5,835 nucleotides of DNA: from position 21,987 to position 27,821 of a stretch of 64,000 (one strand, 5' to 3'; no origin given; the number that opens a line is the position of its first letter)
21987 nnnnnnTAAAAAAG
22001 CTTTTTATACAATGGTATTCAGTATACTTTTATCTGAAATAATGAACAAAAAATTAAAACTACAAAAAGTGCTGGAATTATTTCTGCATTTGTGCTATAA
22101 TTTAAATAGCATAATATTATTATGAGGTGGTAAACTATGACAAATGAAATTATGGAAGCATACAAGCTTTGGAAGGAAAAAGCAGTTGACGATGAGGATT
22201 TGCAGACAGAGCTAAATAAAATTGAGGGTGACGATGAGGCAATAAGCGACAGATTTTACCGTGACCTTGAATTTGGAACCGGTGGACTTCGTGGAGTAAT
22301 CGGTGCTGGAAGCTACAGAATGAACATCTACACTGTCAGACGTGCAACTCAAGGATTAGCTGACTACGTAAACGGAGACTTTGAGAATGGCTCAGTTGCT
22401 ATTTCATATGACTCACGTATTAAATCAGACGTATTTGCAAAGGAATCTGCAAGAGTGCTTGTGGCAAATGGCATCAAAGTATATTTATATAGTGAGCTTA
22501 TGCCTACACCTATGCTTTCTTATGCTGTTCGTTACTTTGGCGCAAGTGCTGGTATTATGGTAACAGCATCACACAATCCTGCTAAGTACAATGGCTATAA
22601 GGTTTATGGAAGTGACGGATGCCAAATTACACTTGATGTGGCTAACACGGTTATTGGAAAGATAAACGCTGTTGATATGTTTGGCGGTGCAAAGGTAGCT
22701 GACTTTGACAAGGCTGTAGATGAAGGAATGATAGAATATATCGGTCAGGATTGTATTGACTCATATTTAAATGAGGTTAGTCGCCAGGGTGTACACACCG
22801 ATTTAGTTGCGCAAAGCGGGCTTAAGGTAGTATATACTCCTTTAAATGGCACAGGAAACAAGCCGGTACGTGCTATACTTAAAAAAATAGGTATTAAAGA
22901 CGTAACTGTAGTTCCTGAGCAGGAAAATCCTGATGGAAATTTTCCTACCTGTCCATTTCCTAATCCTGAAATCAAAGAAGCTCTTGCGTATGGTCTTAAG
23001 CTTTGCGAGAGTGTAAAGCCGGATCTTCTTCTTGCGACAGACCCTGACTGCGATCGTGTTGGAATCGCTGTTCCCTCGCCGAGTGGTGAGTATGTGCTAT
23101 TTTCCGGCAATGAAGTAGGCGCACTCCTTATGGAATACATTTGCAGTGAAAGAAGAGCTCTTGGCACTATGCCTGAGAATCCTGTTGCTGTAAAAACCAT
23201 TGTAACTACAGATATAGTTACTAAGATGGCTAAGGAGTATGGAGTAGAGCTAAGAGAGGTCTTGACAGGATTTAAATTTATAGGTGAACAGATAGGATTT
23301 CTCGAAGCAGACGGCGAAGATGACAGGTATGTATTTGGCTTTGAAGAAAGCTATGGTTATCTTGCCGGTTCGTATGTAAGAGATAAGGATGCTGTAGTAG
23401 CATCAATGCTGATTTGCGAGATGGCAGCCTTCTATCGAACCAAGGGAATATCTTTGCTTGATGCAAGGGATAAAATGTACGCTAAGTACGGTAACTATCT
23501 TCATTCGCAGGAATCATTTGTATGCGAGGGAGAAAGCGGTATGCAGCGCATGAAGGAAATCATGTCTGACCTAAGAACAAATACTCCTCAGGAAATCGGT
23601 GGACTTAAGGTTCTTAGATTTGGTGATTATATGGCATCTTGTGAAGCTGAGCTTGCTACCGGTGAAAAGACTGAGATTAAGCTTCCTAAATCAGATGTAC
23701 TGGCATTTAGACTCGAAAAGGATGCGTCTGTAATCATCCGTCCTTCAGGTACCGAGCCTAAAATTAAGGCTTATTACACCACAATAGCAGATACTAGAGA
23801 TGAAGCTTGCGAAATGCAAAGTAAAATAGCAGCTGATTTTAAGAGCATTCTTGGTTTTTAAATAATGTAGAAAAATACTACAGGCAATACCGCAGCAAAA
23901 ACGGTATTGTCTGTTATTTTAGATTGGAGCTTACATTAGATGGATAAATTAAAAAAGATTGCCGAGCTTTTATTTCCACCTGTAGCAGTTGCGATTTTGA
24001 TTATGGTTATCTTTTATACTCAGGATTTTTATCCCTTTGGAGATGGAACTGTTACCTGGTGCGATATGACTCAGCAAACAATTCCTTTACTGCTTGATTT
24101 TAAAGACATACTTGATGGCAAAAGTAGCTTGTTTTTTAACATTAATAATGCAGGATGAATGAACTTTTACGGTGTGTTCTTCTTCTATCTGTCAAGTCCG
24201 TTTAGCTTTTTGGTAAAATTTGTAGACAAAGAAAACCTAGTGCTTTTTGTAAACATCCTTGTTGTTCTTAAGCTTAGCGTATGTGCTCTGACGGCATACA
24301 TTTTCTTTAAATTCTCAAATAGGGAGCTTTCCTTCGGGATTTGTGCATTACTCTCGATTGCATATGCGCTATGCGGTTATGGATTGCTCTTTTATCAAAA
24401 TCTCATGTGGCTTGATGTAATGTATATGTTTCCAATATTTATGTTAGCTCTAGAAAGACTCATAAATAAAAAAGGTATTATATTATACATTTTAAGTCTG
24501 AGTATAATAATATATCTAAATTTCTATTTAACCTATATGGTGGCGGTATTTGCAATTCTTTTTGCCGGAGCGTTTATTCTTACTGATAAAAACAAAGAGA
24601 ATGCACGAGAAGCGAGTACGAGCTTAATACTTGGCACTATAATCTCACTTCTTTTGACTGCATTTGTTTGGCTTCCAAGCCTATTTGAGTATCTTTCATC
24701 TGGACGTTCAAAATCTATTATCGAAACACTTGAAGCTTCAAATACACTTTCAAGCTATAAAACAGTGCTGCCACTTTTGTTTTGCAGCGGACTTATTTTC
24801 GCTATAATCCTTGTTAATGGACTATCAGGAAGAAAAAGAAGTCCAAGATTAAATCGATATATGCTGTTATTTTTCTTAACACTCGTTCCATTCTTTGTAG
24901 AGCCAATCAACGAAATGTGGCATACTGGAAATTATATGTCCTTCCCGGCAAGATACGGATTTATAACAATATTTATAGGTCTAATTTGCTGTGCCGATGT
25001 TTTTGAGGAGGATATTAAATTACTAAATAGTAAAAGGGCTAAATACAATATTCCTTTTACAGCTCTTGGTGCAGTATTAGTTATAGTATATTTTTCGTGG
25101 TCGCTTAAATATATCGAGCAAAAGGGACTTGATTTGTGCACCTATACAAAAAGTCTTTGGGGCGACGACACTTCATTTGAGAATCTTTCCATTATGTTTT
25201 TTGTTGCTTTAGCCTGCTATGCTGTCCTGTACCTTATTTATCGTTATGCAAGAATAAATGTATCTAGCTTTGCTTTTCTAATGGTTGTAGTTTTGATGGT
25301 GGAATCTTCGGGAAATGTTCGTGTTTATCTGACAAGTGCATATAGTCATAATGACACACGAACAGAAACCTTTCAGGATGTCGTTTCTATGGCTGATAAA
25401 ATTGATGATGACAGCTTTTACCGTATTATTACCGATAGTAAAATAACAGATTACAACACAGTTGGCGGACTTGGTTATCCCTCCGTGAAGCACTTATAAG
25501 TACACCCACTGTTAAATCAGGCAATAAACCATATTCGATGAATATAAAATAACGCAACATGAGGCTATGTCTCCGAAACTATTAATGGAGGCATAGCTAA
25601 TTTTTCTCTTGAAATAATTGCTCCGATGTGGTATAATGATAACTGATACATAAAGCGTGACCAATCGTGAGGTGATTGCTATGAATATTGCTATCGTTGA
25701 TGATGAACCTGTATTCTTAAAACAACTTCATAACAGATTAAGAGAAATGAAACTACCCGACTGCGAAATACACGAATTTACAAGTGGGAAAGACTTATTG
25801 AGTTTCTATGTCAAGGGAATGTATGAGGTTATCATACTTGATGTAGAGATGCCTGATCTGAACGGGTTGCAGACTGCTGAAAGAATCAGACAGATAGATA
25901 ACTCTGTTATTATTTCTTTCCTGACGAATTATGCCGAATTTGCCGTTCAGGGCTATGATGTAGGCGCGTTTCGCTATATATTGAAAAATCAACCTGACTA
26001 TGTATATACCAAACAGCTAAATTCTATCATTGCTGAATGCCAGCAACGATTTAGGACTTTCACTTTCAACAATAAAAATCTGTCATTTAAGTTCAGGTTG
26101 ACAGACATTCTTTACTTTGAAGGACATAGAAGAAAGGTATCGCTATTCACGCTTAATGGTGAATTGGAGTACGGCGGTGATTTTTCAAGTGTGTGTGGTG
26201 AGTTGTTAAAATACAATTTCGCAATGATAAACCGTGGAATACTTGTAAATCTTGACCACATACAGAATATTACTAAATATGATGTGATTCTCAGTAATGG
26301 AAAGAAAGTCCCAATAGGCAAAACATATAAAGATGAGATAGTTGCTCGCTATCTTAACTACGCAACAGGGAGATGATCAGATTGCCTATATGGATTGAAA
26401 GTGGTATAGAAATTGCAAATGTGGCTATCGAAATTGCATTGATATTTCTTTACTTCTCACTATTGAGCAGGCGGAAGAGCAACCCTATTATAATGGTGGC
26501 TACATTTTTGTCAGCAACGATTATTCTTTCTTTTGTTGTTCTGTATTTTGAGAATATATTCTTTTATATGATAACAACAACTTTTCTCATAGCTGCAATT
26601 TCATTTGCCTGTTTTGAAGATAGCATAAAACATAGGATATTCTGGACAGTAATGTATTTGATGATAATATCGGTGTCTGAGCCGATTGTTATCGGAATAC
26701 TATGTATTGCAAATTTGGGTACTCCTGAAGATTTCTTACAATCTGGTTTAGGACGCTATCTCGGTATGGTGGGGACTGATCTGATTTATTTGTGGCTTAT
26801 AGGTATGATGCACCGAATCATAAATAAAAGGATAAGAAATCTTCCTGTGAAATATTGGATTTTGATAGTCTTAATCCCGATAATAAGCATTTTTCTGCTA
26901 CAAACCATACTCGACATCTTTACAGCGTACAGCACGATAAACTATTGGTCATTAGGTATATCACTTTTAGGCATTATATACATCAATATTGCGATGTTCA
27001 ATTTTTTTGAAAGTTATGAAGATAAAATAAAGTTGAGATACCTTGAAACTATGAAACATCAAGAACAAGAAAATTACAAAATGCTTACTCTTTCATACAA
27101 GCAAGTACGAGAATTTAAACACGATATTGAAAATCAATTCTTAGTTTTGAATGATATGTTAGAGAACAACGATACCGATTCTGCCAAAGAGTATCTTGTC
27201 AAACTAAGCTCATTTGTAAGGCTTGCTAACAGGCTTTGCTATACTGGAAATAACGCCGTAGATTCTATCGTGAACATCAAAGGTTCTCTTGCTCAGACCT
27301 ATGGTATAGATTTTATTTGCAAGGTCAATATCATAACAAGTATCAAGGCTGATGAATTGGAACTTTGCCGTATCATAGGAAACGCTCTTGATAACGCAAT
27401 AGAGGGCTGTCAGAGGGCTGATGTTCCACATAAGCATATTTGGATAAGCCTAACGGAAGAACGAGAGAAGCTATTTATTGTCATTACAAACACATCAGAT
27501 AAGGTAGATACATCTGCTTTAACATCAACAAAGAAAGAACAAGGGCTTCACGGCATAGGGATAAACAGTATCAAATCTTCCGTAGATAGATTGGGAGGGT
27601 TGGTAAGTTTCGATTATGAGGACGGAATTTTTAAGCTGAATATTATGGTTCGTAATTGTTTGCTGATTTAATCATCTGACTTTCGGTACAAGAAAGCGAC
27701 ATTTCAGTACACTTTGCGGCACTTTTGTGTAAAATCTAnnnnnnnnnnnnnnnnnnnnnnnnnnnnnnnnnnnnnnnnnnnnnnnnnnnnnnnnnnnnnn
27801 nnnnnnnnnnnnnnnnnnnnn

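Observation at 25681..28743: Mobile agr quorum-sensing locus with two tandem, different AgrD precursors served by one AgrB and one AgrC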

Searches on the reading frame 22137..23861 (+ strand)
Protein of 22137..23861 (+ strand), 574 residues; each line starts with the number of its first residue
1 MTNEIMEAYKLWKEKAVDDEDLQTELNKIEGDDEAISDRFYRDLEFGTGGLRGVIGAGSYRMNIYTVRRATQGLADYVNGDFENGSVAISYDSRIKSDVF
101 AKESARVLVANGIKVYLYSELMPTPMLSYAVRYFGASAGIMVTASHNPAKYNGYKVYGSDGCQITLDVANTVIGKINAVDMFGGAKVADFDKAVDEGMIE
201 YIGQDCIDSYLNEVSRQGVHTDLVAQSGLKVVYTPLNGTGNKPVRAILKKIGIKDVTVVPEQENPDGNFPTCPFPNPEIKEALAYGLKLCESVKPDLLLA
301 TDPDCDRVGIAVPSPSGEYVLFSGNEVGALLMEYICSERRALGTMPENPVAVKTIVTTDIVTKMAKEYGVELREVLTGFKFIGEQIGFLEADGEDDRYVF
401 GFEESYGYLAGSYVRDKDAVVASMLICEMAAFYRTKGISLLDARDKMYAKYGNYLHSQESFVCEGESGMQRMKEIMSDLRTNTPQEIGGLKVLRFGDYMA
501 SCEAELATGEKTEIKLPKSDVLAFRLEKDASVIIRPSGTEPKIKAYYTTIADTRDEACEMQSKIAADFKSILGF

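Call 7: search_protein_families(library=pfam, proteins=[window:22137-23861:+], max_evalue=0.001)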
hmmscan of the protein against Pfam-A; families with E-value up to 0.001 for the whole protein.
window:22137-23861:+ (574 aa): 4 families
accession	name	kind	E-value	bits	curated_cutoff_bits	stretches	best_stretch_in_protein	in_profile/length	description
PF02878.22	PGM_PMM_I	-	3.2e-42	143.9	22.5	1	45-178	3-133/138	Phosphoglucomutase/phosphomannomutase, alpha/beta/alpha domain I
PF02879.22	PGM_PMM_II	-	3.2e-24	85.9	29.3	1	209-311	2-99/103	Phosphoglucomutase/phosphomannomutase, alpha/beta/alpha domain II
PF02880.22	PGM_PMM_III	-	9.7e-19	68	20.7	1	324-450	2-114/115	Phosphoglucomutase/phosphomannomutase, alpha/beta/alpha domain III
PF00408.26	PGM_PMM_IV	-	4.1e-05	24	23.1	1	523-547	26-50/68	Phosphoglucomutase/phosphomannomutase, C-terminal domain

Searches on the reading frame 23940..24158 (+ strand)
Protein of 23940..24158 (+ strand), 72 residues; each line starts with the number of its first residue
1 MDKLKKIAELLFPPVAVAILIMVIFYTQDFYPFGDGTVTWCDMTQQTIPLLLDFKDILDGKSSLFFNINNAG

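Call 7: search_protein_families(library=pfam, proteins=[window:23940-24158:+], max_evalue=0.001)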
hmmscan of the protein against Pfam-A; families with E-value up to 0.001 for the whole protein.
window:23940-24158:+ (72 aa): 1 family
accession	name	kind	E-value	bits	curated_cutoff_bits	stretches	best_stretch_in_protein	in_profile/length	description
PF09586.16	YfhO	-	3.5e-08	32.8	28.5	1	17-70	4-58/835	Bacterial membrane protein YfhO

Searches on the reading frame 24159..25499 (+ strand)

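Call 3: search_protein_families(library=pfam, proteins=[window:24159-25499:+], max_evalue=0.01)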
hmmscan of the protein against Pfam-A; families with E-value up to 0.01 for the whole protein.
window:24159-25499:+ (446 aa): 1 family
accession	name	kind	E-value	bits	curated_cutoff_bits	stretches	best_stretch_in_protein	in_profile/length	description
PF09586.16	YfhO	-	8.6e-53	180.3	28.5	1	1-427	62-489/835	Bacterial membrane protein YfhO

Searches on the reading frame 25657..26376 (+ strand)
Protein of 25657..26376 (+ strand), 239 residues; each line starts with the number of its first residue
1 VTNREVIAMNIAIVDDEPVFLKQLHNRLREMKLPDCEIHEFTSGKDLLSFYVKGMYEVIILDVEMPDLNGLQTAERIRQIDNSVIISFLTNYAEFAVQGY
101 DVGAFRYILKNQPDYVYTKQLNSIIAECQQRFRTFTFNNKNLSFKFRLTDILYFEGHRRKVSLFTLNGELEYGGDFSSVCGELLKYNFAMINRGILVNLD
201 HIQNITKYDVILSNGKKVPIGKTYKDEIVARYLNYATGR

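Call 3: search_protein_families(library=pfam, proteins=[window:25657-26376:+], max_evalue=0.01)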
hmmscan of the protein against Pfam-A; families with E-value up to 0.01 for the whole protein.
window:25657-26376:+ (239 aa): 2 families
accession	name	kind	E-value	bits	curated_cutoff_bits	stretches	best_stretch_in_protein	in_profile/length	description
PF00072.30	Response_reg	-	1e-19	71.1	30.2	1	11-111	1-100/111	Response regulator receiver domain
PF04397.21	LytTR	-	2.3e-14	53.8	22.6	1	144-229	4-94/98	LytTr DNA-binding domain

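Call 27: search_protein_families(library=ncbifam, proteins=[window:25657-26376:+], max_evalue=1)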
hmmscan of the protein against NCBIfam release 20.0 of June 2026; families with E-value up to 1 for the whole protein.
window:25657-26376:+ (239 aa): 84 families (the best 25 are shown)
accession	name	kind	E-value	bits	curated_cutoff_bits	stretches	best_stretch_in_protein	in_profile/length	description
NF010684.1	PRK14084.1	equivalog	1.4e-17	64.3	375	2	9-114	1-105/254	response regulator transcription factor LytR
NF008677.0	PRK11697.1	equivalog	2.7e-14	53.1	246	1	9-140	2-131/238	two-component system response regulator BtsR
NF008469.0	PRK11361.1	equivalog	3.9e-11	42.3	714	1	9-111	5-106/461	acetoacetate metabolism transcriptional regulator AtoC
NF051850.1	RespRegRprY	equivalog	6.2e-11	42.1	370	1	35-190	28-182/234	response regulator transcription factor RprY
NF045944.1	ResRegRpaBCyano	equivalog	6.4e-11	42.1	330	1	13-161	2-145/229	response regulator transcription factor RpaB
NF001965.0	PRK00742.1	subfamily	2.2e-09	37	293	1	9-135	4-130/357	chemotaxis-specific protein-glutamate methyltransferase CheB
NF041880.1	EPS_EpsF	equivalog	4.3e-09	35.4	900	1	40-118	24-108/492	response regulator EpsF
NF007935.0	PRK10651.1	equivalog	5.6e-09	35.5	250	1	9-112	7-111/216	two-component system response regulator NarL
TIGR01387.1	cztR_silR_copR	subfamily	1.8e-08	34.3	279.2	1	13-111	3-100/218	heavy metal response regulator transcription factor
NF007969.0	PRK10693.1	equivalog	1.8e-08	33.8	329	1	5-96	4-95/337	two-component system response regulator RssB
NF006900.1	PRK09390.1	equivalog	2.4e-08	33.8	255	1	9-132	5-127/203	response regulator FixJ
NF008296.0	PRK11083.1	equivalog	5.6e-08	32.5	273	1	9-111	4-104/228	two-component system response regulator CreB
NF053512.1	nitric_RR_NosR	exception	8.5e-08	31.6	400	1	13-96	3-83/422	response regulator c-di-GMP phosphodiesterase, NosR family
NF041734.1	resp_reg_RppA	equivalog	9.7e-08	31.6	250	1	9-111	1-104/229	two-component system response regulator RppA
NF053854.1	RespRegPhoBBctds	equivalog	1.1e-07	31.4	270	1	11-111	1-101/225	two-component system response regulator PhoB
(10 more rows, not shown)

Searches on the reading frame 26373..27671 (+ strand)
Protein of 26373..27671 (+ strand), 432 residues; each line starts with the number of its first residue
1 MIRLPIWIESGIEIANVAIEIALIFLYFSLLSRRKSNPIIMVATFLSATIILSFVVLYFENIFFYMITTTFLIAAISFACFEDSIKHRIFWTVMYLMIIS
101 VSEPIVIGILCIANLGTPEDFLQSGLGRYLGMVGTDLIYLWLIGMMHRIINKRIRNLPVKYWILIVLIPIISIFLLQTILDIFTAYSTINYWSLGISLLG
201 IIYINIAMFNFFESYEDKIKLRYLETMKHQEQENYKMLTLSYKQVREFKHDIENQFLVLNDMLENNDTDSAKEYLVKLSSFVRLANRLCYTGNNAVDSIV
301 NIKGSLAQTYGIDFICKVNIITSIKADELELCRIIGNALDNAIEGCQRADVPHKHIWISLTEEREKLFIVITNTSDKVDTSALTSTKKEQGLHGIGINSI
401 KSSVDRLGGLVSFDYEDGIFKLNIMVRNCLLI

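Call 3: search_protein_families(library=pfam, proteins=[window:26373-27671:+], max_evalue=0.01)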
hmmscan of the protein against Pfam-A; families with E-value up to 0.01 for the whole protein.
window:26373-27671:+ (432 aa): 2 families
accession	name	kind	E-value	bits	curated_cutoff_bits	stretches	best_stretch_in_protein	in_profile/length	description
PF14501.12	HATPase_c_5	-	5.6e-22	78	22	1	329-426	4-101/102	GHKL domain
PF02518.31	HATPase_c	-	8.4e-07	29.9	26.4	1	327-414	2-94/111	Histidine kinase-, DNA gyrase B-, and HSP90-like ATPase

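Call 27: search_protein_families(library=ncbifam, proteins=[window:26373-27671:+], max_evalue=1)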
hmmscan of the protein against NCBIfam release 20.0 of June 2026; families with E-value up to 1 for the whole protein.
window:26373-27671:+ (432 aa): 2 families
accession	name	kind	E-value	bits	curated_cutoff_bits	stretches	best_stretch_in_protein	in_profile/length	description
NF011627.0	PRK15053.1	equivalog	2.3e-07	29.8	656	1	244-417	341-527/552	sensor histidine kinase DpiB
NF008298.1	PRK11086.1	subfamily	0.00018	20.1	520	1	245-420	333-516/529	DcuS/MalK family sensor histidine kinase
